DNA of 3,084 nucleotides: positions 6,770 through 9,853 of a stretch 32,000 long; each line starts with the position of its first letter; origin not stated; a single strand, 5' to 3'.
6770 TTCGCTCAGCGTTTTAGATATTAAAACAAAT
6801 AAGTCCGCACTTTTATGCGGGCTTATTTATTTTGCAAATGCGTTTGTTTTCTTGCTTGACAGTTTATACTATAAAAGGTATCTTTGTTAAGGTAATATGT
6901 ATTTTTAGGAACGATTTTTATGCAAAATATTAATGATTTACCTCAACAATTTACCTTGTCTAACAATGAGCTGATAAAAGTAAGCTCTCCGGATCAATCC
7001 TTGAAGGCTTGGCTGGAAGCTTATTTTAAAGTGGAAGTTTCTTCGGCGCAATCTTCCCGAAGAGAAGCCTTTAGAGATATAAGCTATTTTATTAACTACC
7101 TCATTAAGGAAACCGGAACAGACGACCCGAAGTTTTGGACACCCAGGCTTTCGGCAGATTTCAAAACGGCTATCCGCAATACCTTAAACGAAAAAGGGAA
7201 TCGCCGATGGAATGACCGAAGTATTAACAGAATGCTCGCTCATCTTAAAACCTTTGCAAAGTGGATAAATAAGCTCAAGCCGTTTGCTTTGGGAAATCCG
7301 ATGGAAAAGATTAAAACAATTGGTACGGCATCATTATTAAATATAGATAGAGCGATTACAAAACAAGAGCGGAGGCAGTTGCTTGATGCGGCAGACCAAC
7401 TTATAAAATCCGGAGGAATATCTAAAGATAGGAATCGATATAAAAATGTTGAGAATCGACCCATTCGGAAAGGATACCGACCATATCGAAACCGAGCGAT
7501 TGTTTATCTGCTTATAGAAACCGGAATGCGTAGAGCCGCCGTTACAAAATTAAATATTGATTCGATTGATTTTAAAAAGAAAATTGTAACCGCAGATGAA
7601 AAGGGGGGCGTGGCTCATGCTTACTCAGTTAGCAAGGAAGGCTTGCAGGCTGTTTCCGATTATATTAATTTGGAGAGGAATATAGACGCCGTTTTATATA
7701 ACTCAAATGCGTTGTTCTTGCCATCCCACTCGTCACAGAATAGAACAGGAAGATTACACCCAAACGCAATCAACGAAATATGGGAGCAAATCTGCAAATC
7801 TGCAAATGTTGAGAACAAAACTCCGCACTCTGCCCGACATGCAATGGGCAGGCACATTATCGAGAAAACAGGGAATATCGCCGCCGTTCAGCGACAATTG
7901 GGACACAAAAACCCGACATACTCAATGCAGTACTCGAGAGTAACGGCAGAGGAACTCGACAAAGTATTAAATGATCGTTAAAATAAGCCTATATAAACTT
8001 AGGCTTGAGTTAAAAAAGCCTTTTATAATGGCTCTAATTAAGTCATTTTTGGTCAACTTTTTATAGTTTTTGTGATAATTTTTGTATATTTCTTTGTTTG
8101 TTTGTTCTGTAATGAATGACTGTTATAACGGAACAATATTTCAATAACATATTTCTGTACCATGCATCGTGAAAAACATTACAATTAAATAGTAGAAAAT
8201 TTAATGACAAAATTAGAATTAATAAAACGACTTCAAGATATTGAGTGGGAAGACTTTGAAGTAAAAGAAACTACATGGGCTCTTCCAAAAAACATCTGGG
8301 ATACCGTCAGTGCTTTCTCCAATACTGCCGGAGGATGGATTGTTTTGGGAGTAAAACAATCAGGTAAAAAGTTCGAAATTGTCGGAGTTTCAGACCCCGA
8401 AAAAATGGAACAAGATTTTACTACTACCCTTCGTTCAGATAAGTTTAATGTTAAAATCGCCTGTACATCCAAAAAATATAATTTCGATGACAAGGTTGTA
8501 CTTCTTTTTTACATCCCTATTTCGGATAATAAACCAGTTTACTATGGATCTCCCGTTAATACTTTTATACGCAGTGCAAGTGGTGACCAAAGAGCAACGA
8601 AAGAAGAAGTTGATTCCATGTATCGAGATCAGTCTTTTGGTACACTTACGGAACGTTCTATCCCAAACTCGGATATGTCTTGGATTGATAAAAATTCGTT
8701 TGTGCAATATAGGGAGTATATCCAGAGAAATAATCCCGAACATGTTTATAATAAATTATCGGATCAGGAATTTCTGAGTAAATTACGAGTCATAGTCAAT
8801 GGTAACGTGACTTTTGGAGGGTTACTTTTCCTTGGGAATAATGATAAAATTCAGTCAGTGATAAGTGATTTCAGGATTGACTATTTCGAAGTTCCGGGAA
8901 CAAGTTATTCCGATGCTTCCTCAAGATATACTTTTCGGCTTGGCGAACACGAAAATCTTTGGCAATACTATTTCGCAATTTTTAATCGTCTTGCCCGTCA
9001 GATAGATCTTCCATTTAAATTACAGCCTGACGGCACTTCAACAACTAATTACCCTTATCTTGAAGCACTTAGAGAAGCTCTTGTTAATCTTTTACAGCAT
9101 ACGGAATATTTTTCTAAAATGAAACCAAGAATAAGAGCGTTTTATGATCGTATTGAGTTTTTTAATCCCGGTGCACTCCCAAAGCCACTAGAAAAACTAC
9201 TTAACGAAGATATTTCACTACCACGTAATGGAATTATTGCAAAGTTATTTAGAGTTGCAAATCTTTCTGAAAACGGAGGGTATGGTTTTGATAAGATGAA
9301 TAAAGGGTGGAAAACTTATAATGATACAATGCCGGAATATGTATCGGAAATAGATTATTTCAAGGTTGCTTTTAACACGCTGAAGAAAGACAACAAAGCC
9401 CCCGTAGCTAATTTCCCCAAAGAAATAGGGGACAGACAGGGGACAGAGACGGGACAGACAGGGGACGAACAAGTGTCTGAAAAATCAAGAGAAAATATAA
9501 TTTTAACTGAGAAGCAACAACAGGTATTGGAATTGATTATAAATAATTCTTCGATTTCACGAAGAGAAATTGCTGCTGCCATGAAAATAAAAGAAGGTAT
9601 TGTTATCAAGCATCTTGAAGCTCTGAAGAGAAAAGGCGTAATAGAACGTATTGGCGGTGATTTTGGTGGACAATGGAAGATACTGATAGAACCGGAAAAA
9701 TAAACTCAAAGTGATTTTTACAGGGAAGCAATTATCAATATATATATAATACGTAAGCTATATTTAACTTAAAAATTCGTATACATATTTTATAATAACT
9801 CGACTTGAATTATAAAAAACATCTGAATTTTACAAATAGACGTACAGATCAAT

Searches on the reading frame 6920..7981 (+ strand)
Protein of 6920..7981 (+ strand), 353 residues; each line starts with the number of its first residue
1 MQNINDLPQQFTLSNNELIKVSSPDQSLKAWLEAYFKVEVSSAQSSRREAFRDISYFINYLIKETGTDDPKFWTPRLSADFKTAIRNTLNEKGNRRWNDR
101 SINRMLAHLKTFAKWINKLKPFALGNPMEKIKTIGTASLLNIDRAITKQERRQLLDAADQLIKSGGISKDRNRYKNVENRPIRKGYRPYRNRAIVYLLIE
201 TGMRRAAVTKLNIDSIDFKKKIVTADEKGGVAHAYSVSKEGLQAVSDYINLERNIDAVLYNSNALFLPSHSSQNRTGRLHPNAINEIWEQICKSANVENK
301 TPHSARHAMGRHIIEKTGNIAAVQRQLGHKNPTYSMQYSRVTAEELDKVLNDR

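Call 9: search_protein_families(library=pfam, proteins=[window:6920-7981:+], max_evalue=0.01)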
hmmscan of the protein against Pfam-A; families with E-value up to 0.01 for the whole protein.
window:6920-7981:+ (353 aa): 1 family
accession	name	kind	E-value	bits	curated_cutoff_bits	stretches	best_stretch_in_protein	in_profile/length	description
PF00589.27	Phage_integrase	-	6.3e-25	88.4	27.1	1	187-344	20-171/172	Phage integrase family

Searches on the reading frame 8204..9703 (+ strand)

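Call 9: search_protein_families(library=pfam, proteins=[window:8204-9703:+], max_evalue=0.01)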
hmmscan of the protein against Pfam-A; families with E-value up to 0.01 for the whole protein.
window:8204-9703:+ (499 aa): 8 families
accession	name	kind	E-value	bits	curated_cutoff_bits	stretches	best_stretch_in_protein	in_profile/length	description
PF04326.19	SLFN_AlbA_2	-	1.1e-17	65.1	25.3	1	14-131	1-117/118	Schlafen, AlbA_2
PF13749.12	HATPase_c_4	-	3.9e-14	52.9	26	1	307-390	3-89/89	Putative ATP-dependent DNA helicase recG C-terminal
PF01726.22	LexA_DNA_bind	-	2.9e-07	30.6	23.7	1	434-484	4-60/65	LexA DNA binding domain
PF13412.12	HTH_24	-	2.8e-06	27.2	21.9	1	435-481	2-48/48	Winged helix-turn-helix DNA-binding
PF01047.28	MarR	-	0.0034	17.7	24.6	1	434-482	1-49/59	MarR family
PF08279.18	HTH_11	-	0.0038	17.5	25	1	438-479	2-44/55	HTH domain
PF02082.26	Rrf2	-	0.0059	17.2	30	0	448-489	21-62/132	Iron-dependent Transcriptional regulator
PF03444.21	HrcA_DNA-bdg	-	0.0092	16.1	21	0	434-489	2-62/79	Winged helix-turn-helix transcription repressor, HrcA DNA-binding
